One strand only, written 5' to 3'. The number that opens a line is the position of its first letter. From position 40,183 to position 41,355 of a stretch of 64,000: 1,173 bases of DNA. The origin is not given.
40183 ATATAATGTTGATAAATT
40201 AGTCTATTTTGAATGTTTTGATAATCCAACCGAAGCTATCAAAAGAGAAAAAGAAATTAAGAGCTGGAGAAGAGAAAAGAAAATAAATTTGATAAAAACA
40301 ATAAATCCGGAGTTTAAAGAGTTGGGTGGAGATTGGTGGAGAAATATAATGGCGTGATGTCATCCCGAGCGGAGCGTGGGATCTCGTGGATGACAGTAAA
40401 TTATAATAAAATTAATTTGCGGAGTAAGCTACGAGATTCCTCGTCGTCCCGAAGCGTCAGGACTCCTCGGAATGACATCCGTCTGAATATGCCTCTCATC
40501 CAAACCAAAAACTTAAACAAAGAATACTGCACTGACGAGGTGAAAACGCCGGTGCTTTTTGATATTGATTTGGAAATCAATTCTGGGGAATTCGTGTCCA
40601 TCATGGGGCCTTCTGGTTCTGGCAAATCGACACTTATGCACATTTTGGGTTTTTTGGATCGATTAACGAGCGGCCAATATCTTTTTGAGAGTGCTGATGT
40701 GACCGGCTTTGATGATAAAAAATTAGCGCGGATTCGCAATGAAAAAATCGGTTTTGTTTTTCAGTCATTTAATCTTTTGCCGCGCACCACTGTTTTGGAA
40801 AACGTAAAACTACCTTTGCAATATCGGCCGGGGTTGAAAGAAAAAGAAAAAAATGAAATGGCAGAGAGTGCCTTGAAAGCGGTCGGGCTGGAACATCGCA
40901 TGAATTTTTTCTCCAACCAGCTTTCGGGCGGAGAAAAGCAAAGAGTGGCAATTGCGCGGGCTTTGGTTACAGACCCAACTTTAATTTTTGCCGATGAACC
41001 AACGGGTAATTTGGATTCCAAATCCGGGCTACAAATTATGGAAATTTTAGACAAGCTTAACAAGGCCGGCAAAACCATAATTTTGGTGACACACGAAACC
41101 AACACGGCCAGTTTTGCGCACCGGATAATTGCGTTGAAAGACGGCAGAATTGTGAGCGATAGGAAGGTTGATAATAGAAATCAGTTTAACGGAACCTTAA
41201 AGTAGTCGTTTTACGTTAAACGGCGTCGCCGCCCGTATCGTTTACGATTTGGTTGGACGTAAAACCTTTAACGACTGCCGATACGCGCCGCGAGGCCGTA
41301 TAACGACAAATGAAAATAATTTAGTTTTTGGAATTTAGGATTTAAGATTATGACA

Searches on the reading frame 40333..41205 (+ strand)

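Call 76: search_protein_families(library=pfam, proteins=[window:40333-41205:+], max_evalue=0.001)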
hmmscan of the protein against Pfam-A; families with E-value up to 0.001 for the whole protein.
window:40333-41205:+ (290 aa): 5 families
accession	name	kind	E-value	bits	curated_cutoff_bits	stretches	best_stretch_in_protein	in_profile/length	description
PF00005.33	ABC_tran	-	4.2e-33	115.3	25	1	77-224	3-136/137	ABC transporter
PF02463.25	SMC_N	-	7.9e-07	29.2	40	1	85-269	24-212/220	RecF/RecN/SMC N terminal domain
PF13304.12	AAA_21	-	1.7e-06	28.8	27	0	88-129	2-47/304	AAA domain, putative AbiEii toxin, Type IV TA system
PF13555.12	AAA_29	-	0.00087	19.4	27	0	80-102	17-39/61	P-loop containing region of AAA domain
PF03266.21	NTPase_1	-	0.00098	19.4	23.9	0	206-284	88-162/168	NTPase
